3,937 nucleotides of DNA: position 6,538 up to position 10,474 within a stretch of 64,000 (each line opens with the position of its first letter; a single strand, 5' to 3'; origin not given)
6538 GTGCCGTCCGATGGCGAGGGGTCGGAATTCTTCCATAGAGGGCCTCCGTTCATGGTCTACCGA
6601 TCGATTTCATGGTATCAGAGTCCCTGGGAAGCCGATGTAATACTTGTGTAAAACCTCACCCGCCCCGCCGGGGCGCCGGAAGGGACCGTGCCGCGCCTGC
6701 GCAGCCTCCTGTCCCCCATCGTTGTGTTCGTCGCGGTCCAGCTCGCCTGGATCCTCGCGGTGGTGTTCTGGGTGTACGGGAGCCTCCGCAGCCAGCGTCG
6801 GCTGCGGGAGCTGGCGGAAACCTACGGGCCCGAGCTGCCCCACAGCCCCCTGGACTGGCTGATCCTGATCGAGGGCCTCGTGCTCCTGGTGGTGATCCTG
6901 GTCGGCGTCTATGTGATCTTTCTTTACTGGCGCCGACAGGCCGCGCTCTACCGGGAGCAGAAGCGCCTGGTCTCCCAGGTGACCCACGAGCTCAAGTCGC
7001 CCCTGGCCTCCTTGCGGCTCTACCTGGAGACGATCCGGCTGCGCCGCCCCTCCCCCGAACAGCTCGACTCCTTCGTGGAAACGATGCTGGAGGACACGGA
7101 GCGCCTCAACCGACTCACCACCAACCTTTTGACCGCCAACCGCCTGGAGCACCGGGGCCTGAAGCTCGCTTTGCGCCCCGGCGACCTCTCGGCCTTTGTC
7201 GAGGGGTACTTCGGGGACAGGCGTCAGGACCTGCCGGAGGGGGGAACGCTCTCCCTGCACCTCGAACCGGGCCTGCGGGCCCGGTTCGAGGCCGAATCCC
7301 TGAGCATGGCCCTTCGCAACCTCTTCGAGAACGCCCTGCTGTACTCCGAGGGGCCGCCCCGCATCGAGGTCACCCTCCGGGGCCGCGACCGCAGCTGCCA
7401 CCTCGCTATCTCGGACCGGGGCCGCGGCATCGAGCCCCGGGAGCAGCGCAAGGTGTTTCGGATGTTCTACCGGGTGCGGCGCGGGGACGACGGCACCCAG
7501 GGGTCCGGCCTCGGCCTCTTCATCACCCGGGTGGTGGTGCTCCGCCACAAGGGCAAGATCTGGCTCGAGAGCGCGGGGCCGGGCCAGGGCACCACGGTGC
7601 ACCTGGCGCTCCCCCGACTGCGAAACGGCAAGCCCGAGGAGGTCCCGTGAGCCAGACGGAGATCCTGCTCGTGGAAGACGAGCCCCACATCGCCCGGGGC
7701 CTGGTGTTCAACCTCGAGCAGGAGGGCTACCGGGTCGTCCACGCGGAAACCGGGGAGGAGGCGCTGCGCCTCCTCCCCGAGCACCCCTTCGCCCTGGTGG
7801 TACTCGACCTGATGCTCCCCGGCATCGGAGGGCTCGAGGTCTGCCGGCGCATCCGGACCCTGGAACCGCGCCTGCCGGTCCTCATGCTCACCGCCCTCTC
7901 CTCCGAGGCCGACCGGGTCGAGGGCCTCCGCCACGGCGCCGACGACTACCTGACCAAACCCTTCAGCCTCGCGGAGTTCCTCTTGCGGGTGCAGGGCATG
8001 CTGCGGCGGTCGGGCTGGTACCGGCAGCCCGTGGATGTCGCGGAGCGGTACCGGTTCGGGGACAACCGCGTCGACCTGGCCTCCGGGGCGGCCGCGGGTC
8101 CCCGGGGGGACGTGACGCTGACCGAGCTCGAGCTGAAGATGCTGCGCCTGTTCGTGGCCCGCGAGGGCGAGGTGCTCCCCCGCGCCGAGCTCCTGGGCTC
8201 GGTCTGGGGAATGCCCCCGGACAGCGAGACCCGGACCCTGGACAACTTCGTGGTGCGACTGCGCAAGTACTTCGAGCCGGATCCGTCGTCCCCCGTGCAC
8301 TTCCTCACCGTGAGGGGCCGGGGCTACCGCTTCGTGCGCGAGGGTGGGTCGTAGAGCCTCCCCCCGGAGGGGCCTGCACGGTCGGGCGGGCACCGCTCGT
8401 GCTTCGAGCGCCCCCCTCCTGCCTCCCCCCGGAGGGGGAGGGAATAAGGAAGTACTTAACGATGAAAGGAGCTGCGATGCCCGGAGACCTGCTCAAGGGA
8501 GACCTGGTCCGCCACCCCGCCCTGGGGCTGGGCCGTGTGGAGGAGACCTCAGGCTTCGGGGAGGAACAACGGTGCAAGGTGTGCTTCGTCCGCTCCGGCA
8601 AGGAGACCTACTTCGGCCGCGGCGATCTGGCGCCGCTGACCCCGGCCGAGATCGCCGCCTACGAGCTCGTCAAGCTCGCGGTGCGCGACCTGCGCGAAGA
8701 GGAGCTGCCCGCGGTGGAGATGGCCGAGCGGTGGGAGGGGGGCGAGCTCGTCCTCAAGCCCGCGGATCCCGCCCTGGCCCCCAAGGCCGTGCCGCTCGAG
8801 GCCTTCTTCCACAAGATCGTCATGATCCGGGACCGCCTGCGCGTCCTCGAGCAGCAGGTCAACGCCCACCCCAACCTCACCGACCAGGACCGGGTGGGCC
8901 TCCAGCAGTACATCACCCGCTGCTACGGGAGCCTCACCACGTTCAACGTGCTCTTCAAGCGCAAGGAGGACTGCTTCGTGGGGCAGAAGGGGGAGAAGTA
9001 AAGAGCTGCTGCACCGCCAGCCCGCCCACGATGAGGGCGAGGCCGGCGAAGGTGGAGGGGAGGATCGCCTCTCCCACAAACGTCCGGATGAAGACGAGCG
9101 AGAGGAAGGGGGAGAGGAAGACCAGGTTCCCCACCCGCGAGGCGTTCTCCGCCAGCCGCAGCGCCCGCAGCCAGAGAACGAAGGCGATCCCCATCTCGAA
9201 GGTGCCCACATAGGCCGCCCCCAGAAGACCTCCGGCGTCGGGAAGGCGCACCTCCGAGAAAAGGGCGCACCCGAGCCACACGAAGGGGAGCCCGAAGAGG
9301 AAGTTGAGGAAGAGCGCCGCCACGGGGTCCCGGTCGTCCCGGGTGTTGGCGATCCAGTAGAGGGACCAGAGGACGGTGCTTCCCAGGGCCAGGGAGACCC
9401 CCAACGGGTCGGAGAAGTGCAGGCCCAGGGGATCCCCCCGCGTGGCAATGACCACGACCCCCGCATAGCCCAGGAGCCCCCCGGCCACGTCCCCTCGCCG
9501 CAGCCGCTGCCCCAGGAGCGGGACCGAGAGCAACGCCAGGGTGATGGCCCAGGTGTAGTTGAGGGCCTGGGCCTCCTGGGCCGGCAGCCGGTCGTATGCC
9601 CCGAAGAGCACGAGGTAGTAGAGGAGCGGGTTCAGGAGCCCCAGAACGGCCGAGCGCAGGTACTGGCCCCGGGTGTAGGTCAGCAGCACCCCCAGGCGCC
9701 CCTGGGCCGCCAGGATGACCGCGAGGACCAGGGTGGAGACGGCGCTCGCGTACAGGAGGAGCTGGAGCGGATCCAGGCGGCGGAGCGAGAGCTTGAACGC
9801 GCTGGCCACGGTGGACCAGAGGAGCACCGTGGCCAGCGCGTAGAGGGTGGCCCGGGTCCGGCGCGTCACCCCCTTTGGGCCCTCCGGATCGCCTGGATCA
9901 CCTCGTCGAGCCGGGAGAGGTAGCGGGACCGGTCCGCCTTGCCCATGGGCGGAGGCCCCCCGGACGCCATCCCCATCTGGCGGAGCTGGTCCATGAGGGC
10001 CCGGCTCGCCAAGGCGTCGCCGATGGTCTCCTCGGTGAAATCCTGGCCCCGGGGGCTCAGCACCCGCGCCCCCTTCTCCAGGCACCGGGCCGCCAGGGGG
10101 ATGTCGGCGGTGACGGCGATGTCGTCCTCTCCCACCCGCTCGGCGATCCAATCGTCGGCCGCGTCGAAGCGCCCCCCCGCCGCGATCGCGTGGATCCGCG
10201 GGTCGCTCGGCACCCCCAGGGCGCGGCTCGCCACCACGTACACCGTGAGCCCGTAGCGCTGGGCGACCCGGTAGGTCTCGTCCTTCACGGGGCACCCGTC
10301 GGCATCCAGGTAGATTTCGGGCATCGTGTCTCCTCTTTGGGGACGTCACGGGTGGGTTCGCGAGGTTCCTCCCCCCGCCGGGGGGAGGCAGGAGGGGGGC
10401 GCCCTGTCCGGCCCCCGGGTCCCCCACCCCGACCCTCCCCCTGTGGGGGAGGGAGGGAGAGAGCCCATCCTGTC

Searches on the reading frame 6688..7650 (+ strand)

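Call 75: search_protein_families(library=pfam, proteins=[window:6688-7650:+], max_evalue=0.00001)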
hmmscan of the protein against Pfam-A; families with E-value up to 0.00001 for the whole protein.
window:6688-7650:+ (320 aa): 2 families
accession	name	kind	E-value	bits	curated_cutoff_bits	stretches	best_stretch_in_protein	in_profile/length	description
PF02518.31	HATPase_c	-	9.8e-22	77.9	26.4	1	203-310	4-109/111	Histidine kinase-, DNA gyrase B-, and HSP90-like ATPase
PF00512.31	HisKA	-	1.1e-12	48.3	26.9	1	91-155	2-65/66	His Kinase A (phospho-acceptor) domain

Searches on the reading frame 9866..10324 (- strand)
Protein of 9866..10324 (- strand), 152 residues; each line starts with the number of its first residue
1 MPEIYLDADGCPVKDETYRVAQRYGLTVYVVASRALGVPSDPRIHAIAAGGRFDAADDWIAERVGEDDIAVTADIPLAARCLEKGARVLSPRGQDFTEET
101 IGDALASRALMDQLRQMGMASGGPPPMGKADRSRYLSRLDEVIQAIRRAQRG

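Call 75: search_protein_families(library=pfam, proteins=[window:9866-10324:-], max_evalue=0.00001)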
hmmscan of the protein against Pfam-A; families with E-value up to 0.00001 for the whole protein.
window:9866-10324:- (152 aa): 1 family
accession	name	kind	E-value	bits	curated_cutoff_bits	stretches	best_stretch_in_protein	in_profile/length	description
PF02639.20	DUF188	-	3.3e-43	146.9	24.3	1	17-144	2-129/130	Uncharacterized BCR, YaiI/YqxD family COG1671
